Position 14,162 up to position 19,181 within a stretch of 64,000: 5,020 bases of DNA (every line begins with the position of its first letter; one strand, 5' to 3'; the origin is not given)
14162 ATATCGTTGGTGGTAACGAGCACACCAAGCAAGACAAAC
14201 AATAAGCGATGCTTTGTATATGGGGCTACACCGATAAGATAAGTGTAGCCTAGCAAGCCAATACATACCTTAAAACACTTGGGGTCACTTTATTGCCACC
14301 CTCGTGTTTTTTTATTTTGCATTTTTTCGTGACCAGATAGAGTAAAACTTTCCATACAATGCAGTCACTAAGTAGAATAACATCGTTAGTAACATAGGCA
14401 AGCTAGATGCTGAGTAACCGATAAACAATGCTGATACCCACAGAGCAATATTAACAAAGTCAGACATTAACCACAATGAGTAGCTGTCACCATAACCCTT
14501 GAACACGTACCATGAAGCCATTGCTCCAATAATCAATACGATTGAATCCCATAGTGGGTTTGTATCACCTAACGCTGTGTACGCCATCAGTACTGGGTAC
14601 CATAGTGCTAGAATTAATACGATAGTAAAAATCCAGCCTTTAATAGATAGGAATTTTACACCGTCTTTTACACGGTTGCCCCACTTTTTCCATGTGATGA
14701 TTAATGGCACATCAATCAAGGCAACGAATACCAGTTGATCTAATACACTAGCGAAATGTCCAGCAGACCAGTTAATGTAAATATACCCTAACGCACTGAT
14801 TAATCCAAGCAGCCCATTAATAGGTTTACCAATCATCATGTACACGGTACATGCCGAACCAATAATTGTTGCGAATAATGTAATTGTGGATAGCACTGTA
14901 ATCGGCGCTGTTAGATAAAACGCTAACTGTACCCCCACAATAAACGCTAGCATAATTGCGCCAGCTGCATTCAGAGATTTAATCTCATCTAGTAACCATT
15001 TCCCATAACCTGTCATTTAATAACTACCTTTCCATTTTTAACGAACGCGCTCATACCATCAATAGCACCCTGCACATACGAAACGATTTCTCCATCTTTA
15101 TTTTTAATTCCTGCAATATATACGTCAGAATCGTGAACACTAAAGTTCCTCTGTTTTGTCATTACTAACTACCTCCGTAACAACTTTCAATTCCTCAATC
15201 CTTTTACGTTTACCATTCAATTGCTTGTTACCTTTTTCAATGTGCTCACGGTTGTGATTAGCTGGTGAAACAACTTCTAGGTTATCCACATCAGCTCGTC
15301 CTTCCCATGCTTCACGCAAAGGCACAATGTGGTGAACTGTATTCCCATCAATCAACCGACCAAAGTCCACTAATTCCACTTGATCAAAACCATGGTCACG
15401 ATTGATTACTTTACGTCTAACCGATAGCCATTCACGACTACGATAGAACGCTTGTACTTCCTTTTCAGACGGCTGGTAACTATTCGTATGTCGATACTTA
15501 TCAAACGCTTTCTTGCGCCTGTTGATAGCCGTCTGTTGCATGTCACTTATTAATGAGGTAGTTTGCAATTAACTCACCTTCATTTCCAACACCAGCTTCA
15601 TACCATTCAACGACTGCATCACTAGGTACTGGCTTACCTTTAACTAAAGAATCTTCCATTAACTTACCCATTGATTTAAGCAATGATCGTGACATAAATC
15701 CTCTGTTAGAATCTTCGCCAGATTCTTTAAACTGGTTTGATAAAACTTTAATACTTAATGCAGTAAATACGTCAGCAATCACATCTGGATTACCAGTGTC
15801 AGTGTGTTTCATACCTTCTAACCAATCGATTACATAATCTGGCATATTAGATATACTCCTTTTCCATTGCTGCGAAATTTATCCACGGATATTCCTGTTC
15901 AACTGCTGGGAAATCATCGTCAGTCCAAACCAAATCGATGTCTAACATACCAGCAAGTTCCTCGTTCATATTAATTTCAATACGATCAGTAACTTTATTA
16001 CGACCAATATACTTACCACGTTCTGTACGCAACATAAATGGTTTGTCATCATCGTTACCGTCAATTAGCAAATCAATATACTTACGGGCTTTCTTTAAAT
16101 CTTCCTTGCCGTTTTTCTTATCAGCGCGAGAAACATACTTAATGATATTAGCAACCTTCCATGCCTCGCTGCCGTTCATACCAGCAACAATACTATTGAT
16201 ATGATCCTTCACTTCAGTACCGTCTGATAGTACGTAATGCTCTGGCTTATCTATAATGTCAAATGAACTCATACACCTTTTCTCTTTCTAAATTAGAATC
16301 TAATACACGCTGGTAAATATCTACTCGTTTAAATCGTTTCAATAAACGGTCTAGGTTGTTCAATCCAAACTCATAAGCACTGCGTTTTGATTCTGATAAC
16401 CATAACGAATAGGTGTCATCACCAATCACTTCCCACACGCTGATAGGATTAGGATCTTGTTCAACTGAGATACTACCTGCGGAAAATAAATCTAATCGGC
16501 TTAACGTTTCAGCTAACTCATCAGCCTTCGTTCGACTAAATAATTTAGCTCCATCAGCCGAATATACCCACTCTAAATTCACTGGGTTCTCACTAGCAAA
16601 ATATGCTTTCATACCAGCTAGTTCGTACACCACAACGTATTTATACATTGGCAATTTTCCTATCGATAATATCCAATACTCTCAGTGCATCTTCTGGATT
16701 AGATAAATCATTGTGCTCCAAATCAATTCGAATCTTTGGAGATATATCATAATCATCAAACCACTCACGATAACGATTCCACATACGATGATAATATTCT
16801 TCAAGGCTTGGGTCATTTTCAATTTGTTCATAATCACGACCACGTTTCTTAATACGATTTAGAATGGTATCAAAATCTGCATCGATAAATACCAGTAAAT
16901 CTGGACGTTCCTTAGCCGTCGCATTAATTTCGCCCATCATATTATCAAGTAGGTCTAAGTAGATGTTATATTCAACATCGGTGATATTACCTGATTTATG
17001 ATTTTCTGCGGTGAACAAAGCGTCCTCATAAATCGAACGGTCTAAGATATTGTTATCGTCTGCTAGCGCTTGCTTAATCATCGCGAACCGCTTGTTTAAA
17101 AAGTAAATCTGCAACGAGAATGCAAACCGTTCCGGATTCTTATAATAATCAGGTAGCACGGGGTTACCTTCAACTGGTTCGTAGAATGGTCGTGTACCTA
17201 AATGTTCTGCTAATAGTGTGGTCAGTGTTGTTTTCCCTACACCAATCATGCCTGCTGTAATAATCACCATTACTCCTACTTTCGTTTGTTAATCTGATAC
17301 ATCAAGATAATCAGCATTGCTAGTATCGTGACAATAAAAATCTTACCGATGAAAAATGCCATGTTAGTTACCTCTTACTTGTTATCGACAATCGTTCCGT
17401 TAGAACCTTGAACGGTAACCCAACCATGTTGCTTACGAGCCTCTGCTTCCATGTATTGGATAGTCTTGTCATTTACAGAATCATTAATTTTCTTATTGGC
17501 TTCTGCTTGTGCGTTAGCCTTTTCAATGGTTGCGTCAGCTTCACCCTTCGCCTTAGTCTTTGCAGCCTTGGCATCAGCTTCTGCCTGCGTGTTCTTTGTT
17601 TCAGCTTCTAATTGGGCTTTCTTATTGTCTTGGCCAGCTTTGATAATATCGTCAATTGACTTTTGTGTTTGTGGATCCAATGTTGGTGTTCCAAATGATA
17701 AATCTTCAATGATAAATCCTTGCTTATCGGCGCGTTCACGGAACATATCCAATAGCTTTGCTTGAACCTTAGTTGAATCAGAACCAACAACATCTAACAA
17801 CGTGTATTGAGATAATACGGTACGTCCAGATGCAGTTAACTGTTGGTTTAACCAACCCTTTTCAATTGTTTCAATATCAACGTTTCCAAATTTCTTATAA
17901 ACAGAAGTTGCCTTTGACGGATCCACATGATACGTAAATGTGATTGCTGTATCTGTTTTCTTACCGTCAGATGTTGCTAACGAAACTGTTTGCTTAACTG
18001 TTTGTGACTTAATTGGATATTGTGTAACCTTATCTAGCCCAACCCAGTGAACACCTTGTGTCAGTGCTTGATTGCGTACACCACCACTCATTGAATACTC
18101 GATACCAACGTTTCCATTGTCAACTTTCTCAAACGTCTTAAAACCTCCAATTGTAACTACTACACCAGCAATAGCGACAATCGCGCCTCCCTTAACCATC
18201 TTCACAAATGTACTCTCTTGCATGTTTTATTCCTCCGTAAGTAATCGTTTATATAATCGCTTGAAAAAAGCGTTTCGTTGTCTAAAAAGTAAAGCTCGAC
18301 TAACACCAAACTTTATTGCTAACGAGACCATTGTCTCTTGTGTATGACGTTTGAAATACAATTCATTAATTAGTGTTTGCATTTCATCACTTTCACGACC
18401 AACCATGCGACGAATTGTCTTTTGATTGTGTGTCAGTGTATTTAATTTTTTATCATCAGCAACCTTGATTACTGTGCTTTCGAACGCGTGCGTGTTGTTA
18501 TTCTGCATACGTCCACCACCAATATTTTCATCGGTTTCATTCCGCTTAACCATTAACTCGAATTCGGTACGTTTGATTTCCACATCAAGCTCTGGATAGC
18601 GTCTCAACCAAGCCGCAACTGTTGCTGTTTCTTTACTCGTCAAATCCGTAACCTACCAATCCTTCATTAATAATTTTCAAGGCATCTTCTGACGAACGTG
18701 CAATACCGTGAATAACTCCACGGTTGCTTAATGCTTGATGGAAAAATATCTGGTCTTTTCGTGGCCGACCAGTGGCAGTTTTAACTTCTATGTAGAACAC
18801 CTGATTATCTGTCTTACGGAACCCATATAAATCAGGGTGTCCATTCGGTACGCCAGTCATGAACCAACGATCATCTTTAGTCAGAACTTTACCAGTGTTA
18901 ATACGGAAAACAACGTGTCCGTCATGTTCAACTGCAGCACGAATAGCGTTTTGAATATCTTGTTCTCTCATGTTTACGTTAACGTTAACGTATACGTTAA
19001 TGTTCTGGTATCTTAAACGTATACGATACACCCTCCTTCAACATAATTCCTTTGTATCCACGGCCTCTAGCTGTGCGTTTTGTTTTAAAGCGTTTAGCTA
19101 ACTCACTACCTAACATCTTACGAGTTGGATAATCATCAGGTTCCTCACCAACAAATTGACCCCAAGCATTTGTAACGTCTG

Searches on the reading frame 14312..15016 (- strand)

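Call 46: search_protein_families(library=phrogs, proteins=[window:14312-15016:-])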
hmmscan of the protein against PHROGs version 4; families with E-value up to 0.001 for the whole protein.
window:14312-15016:- (234 aa): 1 family
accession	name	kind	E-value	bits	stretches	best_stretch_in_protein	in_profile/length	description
phrog_1880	-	moron, auxiliary metabolic gene and host takeover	4.9e-28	99.2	1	4-232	6-230/235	PnuC-like nicotinamide mononucleotide transport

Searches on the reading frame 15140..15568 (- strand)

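Call 46: search_protein_families(library=phrogs, proteins=[window:15140-15568:-])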
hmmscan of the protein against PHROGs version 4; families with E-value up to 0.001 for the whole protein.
window:15140-15568:- (142 aa): 7 families
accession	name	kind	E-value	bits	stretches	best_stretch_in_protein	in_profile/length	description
phrog_144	-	DNA, RNA and nucleotide metabolism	5.9e-23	82.4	1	20-138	50-161/175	HNH endonuclease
phrog_119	-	DNA, RNA and nucleotide metabolism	2.4e-14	54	1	26-129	171-275/443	HNH endonuclease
phrog_4581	-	head and packaging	5.6e-12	46.8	1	17-130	25-129/395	terminase small subunit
phrog_4321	-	DNA, RNA and nucleotide metabolism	5.3e-10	40.2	1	38-112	39-116/135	HNH endonuclease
phrog_589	-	DNA, RNA and nucleotide metabolism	6.2e-09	36.8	1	13-129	46-159/179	HNH endonuclease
phrog_5956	-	DNA, RNA and nucleotide metabolism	6.8e-09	36.5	1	37-120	37-119/138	HNH endonuclease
phrog_25061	-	DNA, RNA and nucleotide metabolism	0.0001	23.8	1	24-107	108-184/219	HNH endonuclease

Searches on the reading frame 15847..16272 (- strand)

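Call 46: search_protein_families(library=phrogs, proteins=[window:15847-16272:-])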
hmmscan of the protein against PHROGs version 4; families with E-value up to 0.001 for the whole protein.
window:15847-16272:- (141 aa): 21 families
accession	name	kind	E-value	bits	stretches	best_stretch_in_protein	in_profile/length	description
phrog_236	-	other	3.2e-21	77.4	1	5-89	239-320/431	nucleotide kinase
phrog_1689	-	other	3.7e-18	67.3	1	6-71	166-232/243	nucleotide kinase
phrog_4897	-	other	2e-17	64.9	1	3-71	111-178/186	kinase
phrog_4943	-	unknown function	1.3e-14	56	1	6-72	90-158/166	-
phrog_23238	-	unknown function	2.1e-10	41.7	1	6-74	127-194/196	-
phrog_11324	-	other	2.9e-10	41.8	1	4-77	8-75/139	nucleotide kinase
phrog_4472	-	other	5.7e-08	33.6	1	7-72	14-76/100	nucleotide kinase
phrog_1225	-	unknown function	9e-08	33.7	1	9-69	11-73/178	-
phrog_2387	-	other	1.4e-07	32.8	1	5-72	3-70/147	nucleotide kinase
phrog_11450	-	unknown function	6.2e-07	29.7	1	4-72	323-387/394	-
phrog_2585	-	other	8.5e-07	30.5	1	4-70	95-164/175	nucleotide kinase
phrog_5839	-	unknown function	1.2e-06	29.6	1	39-75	31-69/128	-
phrog_18538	-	unknown function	4.6e-06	27.7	1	5-66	3-64/159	-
phrog_10602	-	other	8.9e-06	26.8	1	5-72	97-162/168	nucleotide kinase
phrog_2781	-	unknown function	2.8e-05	25.3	1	4-71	174-242/253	-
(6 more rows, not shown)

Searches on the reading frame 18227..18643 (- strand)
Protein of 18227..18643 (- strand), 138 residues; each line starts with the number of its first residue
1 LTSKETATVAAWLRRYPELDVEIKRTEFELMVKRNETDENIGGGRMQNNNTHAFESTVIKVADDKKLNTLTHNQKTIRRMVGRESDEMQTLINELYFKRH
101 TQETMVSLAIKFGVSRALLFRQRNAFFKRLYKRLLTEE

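Call 46: search_protein_families(library=phrogs, proteins=[window:18227-18643:-])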
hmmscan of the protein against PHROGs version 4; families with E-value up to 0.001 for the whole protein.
window:18227-18643:- (138 aa): 2 families
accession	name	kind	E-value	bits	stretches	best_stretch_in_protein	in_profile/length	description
phrog_36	-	transcription regulation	8.2e-18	65.8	1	10-134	57-187/220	transcriptional regulator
phrog_2198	-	transcription regulation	4.2e-07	31.2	1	19-133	17-128/133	Alt-like transcription activator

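Call 86: search_protein_families(library=pfam, max_evalue=0.01, proteins=[window:18227-18643:-])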
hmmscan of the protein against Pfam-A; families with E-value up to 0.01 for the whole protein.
window:18227-18643:- (138 aa): 0 families

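Call 87: search_protein_families(library=ncbifam, max_evalue=0.01, proteins=[window:18227-18643:-])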
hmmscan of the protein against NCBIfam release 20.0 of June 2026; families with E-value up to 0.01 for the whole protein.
window:18227-18643:- (138 aa): 1 family
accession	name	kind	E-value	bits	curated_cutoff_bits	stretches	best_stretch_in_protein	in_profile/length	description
TIGR01636.1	phage_rinA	subfamily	7.6e-20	71.5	31.9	1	13-134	13-132/134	phage transcriptional regulator, RinA family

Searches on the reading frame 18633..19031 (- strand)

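Call 46: search_protein_families(library=phrogs, proteins=[window:18633-19031:-])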
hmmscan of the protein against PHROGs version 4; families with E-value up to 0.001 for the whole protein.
window:18633-19031:- (132 aa): 3 families
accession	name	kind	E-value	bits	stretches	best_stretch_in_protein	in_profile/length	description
phrog_5702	-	DNA, RNA and nucleotide metabolism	9.5e-24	84.2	1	59-126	1-68/70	Holliday junction resolvase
phrog_93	-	DNA, RNA and nucleotide metabolism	2.4e-19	70.4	1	18-126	349-443/613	endonuclease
phrog_824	-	unknown function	4.9e-08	34.2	1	60-123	109-173/265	-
